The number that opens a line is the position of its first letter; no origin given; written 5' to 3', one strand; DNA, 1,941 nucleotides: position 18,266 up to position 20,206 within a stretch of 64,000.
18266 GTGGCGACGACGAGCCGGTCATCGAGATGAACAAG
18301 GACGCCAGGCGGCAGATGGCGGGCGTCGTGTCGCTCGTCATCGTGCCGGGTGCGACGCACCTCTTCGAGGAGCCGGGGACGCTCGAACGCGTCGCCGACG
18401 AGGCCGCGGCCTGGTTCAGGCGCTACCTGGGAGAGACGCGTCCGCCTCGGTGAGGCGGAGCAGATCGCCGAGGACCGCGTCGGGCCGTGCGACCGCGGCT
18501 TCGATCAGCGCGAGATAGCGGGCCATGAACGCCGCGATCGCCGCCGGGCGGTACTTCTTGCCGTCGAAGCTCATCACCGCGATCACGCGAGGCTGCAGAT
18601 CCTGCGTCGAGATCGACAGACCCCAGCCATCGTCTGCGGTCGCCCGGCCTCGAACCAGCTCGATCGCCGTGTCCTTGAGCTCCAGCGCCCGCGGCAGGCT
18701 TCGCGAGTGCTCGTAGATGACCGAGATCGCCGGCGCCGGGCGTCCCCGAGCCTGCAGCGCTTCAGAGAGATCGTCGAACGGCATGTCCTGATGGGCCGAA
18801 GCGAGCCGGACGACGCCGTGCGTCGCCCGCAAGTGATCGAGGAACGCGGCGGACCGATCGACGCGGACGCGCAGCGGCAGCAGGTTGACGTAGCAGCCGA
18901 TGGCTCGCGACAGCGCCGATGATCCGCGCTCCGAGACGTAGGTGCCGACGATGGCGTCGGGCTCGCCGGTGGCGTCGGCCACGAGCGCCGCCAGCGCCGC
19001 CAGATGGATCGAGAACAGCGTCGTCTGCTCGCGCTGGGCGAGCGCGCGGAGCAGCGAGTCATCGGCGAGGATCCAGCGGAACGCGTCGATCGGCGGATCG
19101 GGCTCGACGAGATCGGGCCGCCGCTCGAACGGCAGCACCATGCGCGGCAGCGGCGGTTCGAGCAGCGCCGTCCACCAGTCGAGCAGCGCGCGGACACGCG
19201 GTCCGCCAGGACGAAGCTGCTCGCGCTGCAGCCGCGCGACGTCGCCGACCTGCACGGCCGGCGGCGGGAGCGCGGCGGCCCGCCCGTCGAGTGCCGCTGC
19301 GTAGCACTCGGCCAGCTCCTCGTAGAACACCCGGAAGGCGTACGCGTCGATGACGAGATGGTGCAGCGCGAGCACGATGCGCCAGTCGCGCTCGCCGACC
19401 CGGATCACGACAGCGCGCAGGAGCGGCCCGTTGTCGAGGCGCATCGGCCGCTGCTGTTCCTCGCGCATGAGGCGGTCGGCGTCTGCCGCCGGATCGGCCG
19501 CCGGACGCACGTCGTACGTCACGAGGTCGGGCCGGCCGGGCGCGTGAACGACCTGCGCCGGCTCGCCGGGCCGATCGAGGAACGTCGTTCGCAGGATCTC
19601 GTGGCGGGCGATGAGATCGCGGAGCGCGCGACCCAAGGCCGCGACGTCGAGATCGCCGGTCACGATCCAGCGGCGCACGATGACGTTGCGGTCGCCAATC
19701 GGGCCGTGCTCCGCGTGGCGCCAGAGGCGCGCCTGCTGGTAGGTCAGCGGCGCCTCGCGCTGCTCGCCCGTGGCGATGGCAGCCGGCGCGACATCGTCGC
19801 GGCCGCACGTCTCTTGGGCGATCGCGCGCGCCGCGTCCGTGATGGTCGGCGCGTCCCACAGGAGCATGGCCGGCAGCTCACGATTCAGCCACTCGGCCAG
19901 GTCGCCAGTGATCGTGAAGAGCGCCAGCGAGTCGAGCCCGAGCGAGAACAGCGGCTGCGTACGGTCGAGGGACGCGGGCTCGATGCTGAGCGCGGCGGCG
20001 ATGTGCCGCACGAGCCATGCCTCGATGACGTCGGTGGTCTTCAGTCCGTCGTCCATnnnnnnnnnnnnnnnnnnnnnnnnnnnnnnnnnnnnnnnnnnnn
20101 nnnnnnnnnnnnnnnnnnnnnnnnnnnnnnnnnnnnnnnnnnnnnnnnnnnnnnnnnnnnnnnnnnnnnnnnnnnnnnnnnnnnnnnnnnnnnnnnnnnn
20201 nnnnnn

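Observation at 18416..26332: Orphan lipid-tailoring operon: FAAL, carrier-condensation didomain, P450, sulfotransferase, class-V PLP enzyme and a secreted protein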

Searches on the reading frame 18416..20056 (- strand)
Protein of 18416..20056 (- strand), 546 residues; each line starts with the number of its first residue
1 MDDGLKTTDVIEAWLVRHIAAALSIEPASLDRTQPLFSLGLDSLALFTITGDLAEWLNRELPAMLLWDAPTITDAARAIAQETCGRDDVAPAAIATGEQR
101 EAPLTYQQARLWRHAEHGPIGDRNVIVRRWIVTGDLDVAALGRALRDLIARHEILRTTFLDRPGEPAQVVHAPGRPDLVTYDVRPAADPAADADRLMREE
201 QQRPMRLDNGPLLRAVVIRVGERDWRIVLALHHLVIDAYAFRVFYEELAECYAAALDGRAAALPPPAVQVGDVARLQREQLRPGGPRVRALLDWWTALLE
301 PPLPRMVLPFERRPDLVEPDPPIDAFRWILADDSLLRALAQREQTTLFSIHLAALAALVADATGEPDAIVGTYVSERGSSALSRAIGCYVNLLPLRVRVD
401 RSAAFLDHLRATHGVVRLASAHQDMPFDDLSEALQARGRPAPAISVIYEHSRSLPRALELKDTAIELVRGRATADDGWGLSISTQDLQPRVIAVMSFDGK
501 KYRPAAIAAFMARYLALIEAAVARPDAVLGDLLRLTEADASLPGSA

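Call 6: search_protein_families(library=pfam, proteins=[window:18416-20056:-], max_evalue=0.01)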
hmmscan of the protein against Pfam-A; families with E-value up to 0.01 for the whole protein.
window:18416-20056:- (546 aa): 3 families
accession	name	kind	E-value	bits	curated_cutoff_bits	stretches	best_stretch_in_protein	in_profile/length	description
PF00668.25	Condensation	-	1.6e-58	199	30.6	1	99-539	2-451/456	Condensation domain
PF00550.31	PP-binding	-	1.4e-11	45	20.8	1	14-79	2-67/67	Phosphopantetheine attachment site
PF23297.2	ACP_SdgA_C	-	0.0011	19.4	27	1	7-82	7-82/95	Highly reducing polyketide synthase sdgA, C-terminal ACP domain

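Call 7: search_protein_families(library=ncbifam, proteins=[window:18416-20056:-], max_evalue=0.001)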
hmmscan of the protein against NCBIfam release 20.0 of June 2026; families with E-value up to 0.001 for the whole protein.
window:18416-20056:- (546 aa): 8 families
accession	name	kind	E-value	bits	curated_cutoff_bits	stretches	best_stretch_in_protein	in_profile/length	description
NF004282.0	PRK05691.1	subfamily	5.1e-58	195.3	4090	1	28-539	602-1114/4334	non-ribosomal peptide synthase/polyketide synthase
NF038078.1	NRPS_MxcG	equivalog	3.3e-21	74.4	2300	1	132-436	35-332/1442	myxochelin non-ribosomal peptide synthetase MxcG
NF047350.1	aureusi_NRPS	equivalog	2.7e-16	57.7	2500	1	35-435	931-1310/2373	aureusimine non-ribosomal peptide synthetase AusA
NF007605.2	PRK10252.1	equivalog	2e-13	48.8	2400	1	103-404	5-304/1292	enterobactin non-ribosomal peptide synthetase EntF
NF006787.0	PRK09294.1-1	subfamily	2.7e-12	46.3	396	1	121-369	19-251/420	acyltransferase PapA5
NF040607.1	mycolic_Pks13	equivalog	6.3e-05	20.6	2100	1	8-84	3-79/1680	polyketide synthase Pks13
NF045894.1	PKS_plus_SDR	equivalog_domain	0.00035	18.3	1740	1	13-83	1442-1513/1515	type I polyketide synthase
TIGR03443.1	alpha_am_amid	equivalog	0.00054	17.4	1030.1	0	341-540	42-219/1390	L-aminoadipate-semialdehyde dehydrogenase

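Call 9: search_solved_structures(query=window:18416-20056:-, max_evalue=0.00001)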
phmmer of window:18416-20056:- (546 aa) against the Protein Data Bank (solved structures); distinct sequences matched with E-value up to 0.00001: 55.
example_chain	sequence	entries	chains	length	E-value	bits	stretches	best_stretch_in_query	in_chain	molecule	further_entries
6oyf_A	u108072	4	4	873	1.9e-39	139.3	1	101-463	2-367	Txo1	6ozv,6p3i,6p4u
9up2_A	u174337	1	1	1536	4.2e-38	134.8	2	91-401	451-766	PvdL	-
9lcq_A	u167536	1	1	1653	6.4e-38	134.2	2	91-401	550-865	PvdL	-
9lcp_A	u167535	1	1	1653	8.7e-38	133.8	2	91-401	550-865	PvdL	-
9lco_A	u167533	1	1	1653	8.8e-38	133.8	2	91-401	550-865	PvdL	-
6p1j_A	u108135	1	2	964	1.2e-33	120.1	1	102-522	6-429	Txo2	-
9rde_A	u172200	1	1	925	8.4e-30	107.5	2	134-535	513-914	Bacitracin synthase 3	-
2jgp_A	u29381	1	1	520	1.4e-29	106.7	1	33-532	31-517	TYROCIDINE SYNTHETASE 3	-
4znm_A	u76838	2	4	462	2.2e-29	106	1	115-527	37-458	C-domain type II peptide synthetase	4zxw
8z0q_C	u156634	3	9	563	2.6e-29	105.8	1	25-461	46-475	Special condensation domain in NRPS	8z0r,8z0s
5u89_A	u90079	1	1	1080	3.7e-29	105.3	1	20-535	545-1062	Amino acid adenylation domain protein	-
9uay_A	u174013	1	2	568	4.1e-27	98.6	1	30-520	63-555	CmnI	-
8xjz_C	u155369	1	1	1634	6.4e-23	84.7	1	99-538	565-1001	Peptide synthetase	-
8hlk_A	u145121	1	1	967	4.9e-22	81.8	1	110-412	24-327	Microcystin synthetase B (Fragment)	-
8fx6_A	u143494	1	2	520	6.9e-22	81.3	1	28-435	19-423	PCP-C didomain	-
1l5a_A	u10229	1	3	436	2.7e-07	33.2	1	113-395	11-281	amide synthase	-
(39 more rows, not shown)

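Call 12: find_homologous_proteins(query=window:18416-20056:-, max_evalue=1e-30)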
Query window:18416-20056:- (546 aa): 18 proteins with E <= 1e-30 among 8000 candidates.
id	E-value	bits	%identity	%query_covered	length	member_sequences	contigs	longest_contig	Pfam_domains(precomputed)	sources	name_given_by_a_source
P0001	0.0e+0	1192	100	100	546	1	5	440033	PF00668.26,PF00550.32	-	-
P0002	5.8e-98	347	40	95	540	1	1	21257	PF00668.26,PF00550.32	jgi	jgi:acyl carrier protein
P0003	1.1e-57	214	30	93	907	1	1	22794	PF00668.26,PF00550.32,PF00501.35,PF13193.13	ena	-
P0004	4.1e-48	183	34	82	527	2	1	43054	PF00668.26,PF18563.7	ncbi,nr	ncbi:MAG TPA: condensation domain-containing protein, partial [Roseiflexaceae bacterium]|nr:condensa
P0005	1.5e-47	181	31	92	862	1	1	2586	PF00668.26,PF00550.32,PF00501.35,PF13193.13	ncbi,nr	ncbi:MAG TPA: condensation domain-containing protein, partial [Myxococcaceae bacterium]|nr:condensat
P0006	4.7e-44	169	29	90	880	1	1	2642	PF00668.26,PF02668.23,PF00550.32,PF00501.35,PF13193.13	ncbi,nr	ncbi:MAG TPA: condensation domain-containing protein, partial [Pyrinomonadaceae bacterium]|nr:conden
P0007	8.2e-39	152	28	79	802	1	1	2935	PF00668.26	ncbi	ncbi:MAG: condensation domain-containing protein, partial [Candidatus Sericytochromatia bacterium]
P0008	1.4e-38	151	35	75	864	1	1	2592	PF00668.26,PF00501.35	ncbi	ncbi:amino acid adenylation domain-containing protein, partial [Streptomyces sp. SID8382]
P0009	8.7e-38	149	31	77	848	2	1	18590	PF00668.26,PF18563.7,PF00501.35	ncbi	-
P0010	6.9e-37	146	30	79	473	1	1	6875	PF00668.26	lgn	-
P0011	1.1e-35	142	31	81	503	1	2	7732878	PF00668.26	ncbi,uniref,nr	ncbi:condensation domain-containing protein [Kitasatospora kifunensis]|uniref:Condensation domain-co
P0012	2.4e-34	137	29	91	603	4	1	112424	PF00668.26,PF00550.32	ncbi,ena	-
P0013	2.0e-33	134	30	61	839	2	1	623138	PF00668.26,PF00550.32,PF00975.27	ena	-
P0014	5.3e-33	133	33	61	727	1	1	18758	PF00668.26,PF00501.35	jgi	jgi:condensation domain-containing protein/AMP-binding enzyme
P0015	2.1e-32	131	29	75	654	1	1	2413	PF00668.26,PF18563.7,PF00501.35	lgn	-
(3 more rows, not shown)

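Call 13: find_encoding_contigs(protein=P0002, flank=10000, max_places=4)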
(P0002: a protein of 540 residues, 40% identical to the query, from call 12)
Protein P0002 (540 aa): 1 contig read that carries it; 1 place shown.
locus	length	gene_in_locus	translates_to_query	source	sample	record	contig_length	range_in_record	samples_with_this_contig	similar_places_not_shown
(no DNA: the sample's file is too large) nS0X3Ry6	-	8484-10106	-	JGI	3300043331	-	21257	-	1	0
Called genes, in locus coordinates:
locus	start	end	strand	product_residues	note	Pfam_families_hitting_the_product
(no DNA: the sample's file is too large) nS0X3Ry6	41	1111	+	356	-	PF01261:AP_endonuc_2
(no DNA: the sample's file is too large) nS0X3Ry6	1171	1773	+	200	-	PF01965:DJ-1_PfpI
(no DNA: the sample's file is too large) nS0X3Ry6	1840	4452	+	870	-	PF00069:Pkinase, PF03109:ABC1 (faint), PF07714:PK_Tyr_Ser-Thr, PF26549:Tricorn_N (faint), PF07676:PD40 (faint)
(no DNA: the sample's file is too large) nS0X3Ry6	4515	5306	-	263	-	-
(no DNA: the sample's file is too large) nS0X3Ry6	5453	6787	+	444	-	PF00067:p450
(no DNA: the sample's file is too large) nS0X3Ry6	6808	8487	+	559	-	PF00501:AMP-binding, PF23024:AMP-dom_DIP2-like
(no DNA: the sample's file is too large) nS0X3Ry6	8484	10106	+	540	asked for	PF00550:PP-binding, PF00668:Condensation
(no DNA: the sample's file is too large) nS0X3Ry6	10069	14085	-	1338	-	PF00668:Condensation, PF00501:AMP-binding, PF13193:AMP-binding_C, PF00550:PP-binding, PF00561:Abhydrolase_1 (weak), PF00975:Thioesterase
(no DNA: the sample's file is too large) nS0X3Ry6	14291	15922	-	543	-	-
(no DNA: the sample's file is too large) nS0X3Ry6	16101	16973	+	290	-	PF13191:AAA_16, PF00004:AAA, PF07726:AAA_3 (faint), PF07728:AAA_5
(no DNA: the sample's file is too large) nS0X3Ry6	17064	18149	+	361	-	PF05762:VWA_CoxE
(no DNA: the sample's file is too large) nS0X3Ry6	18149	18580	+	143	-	PF06240:COXG, PF10604:Polyketide_cyc2 (weak)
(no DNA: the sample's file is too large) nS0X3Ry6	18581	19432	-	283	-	PF00941:FAD_binding_5, PF03450:CO_deh_flav_C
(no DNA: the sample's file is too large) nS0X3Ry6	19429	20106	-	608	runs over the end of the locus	?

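Call 14: find_encoding_contigs(protein=P0001, flank=10000, max_places=6)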
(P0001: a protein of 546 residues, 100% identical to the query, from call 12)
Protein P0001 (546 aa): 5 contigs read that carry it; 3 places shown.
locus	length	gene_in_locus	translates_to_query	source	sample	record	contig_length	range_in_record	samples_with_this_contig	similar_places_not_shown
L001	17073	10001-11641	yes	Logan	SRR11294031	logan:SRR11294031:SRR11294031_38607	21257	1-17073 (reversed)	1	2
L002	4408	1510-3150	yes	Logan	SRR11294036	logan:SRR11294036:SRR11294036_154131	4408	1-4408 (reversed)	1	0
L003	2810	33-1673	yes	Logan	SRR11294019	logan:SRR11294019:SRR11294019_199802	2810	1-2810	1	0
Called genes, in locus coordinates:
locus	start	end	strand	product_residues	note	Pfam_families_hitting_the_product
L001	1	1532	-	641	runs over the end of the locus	-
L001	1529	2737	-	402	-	PF12715:Abhydrolase_7, PF05448:AXE1 (weak), PF22244:GCE_fung (faint)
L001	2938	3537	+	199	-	PF13302:Acetyltransf_3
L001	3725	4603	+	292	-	-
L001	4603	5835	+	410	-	PF00155:Aminotran_1_2, PF00266:Aminotran_5, PF01053:Cys_Met_Meta_PP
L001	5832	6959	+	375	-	PF13469:Sulfotransfer_3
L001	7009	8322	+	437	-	PF00067:p450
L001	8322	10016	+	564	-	PF00501:AMP-binding, PF23024:AMP-dom_DIP2-like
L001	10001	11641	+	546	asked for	PF00550:PP-binding, PF00668:Condensation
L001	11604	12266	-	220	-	PF01738:DLH, PF00326:Peptidase_S9 (faint), PF00561:Abhydrolase_1, PF12146:Hydrolase_4, PF12697:Abhydrolase_6 (faint)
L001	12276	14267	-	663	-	PF00156:Pribosyltran, PF05139:Erythro_esteras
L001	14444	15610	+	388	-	PF00871:Acetate_kinase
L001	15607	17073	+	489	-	?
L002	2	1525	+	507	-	?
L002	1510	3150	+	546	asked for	PF00550:PP-binding, PF00668:Condensation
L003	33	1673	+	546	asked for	PF00550:PP-binding, PF00668:Condensation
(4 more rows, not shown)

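Call 25: find_related_loci(query=A1, collection=genome_contigs, flank=10000)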
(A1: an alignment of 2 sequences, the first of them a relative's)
Query A1 (546 aa) in genome_contigs; peptide patterns used: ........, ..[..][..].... (x = any residue, [..] = any of these).
132 stretches matched a pattern; 20 encode a relative of the query (tblastn E <= 1e-3); 20 distinct loci.
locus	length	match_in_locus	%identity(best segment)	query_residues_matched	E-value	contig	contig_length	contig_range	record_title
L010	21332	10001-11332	29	100-541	8e-51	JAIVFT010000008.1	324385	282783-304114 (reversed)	Nostoc sp. CHAB 5824 NODE_8_length_324385_cov_51.189618, whole genome shotgun sequence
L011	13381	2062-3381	28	11-434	1e-41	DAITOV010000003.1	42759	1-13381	MAG TPA_asm: Abditibacteriia bacterium isolate CTOTU24465 NODE_635_length_42759_cov_4.579243, whole genome shotgun seque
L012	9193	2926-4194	32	10-430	5e-38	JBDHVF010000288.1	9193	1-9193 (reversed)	MAG: Polyangiales bacterium isolate AS-MESO-3CA.253 NODE_32226_length_9193_cov_5.003401, whole genome shotgun sequence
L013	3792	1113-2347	33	5-435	1e-43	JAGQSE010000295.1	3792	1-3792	MAG: Acidobacteria bacterium isolate HKST-UBA06 2011-04-20_1_(paired)_contig_247902, whole genome shotgun sequence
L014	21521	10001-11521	29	28-532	2e-30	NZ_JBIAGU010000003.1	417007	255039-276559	Kitasatospora sp. NPDC006697 NPDC006697_32_B5.ctg-0003, whole genome shotgun sequence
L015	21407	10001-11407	21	36-519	4e-29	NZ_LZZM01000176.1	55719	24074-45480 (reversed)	Clostridium puniceum strain DSM 2619 CLPUN_contig000176, whole genome shotgun sequence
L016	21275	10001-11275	31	11-435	1e-28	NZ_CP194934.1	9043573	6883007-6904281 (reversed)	Lentzea sp. E54 chromosome, complete genome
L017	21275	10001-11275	30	11-435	2e-28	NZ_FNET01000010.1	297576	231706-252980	Lentzea albidocapillata subsp. violacea strain DSM 44796, whole genome shotgun sequence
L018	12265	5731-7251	27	4-539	6e-27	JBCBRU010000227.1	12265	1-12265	MAG: Myxococcota bacterium isolate J06636_7 k141_374668_length_12265_cov_18.0000, whole genome shotgun sequence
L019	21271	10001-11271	31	5-448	1e-35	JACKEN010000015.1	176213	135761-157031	MAG: Deltaproteobacteria bacterium isolate HK-STAS-MYXO-34 HK-STAS-MYXO-34_15, whole genome shotgun sequence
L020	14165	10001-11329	25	11-452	8e-28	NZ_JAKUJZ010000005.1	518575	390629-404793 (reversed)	Rheinheimera hassiensis strain LMG 27268 NODE_5_length_518575_cov_112.066940, whole genome shotgun sequence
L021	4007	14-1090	23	66-435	2e-22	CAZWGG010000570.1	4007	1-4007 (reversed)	MAG TPA_asm: uncultured Bacteroidales bacterium isolate binchicken_co129_198 genome assembly, contig: NODE_85023_length_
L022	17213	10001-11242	26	20-434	1e-24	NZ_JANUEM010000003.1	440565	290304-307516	Rheinheimera pacifica strain BIGb0367 Ga0480614_03, whole genome shotgun sequence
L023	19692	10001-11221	27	134-536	3e-20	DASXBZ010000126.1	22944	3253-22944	MAG TPA_asm: Acidimicrobiales bacterium isolate SMAG_U5047 k141_2654732, whole genome shotgun sequence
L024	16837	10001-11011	28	99-434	1e-29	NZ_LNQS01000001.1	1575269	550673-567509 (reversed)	Rheinheimera sp. EpRS3 NODE_1, whole genome shotgun sequence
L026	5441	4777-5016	46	6-85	9e-18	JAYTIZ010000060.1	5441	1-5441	MAG: Gammaproteobacteria bacterium isolate GFS_287 GFS_287_59, whole genome shotgun sequence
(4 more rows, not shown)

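Call 29: find_related_loci(query=A1, collection=metagenome_contigs, flank=10000)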
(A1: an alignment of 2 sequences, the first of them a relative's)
Query A1 (546 aa) in metagenome_contigs; peptide patterns used: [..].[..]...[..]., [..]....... (x = any residue, [..] = any of these).
245 stretches matched a pattern; 7 encode a relative of the query (tblastn E <= 1e-3); 7 distinct loci.
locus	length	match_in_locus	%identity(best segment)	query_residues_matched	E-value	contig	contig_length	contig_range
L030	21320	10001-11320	27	11-434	9e-41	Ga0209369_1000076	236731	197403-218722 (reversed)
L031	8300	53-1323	27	11-448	1e-31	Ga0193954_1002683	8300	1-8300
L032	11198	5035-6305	27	11-448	2e-18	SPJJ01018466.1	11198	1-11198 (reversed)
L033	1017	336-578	49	7-87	4e-19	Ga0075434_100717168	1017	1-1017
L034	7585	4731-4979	43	14-96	5e-16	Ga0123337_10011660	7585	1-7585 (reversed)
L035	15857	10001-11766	30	19-532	2e-29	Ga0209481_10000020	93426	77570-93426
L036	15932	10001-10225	35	7-81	4e-9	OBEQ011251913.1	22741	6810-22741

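Call 59: find_encoding_contigs(protein=P0012, flank=9000, max_places=1)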
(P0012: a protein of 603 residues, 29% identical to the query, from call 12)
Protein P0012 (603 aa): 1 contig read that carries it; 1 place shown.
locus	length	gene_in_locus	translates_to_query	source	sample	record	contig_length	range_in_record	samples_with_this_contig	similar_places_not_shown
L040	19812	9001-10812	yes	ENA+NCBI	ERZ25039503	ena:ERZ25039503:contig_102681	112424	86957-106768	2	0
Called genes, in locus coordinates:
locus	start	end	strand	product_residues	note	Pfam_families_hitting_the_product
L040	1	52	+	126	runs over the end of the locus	-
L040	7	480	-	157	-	-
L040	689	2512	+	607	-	PF00668:Condensation, PF00501:AMP-binding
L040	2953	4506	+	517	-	PF00550:PP-binding, PF00668:Condensation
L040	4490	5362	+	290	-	PF00501:AMP-binding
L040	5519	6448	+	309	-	PF13193:AMP-binding_C, PF00550:PP-binding (weak)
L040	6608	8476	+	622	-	PF00668:Condensation, PF00501:AMP-binding (weak)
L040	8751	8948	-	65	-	-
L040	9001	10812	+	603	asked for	PF00550:PP-binding, PF00668:Condensation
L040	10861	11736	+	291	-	PF02543:Carbam_trans_N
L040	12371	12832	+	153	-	PF16861:Carbam_trans_C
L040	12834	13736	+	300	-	PF13621:Cupin_8, PF08007:JmjC_2 (weak)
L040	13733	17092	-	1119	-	PF00668:Condensation, PF00501:AMP-binding, PF13193:AMP-binding_C, PF00550:PP-binding, PF00975:Thioesterase, PF12697:Abhydrolase_6 (weak)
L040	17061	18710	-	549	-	PF00005:ABC_tran, PF02463:SMC_N (faint), PF13304:AAA_21 (faint)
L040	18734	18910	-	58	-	-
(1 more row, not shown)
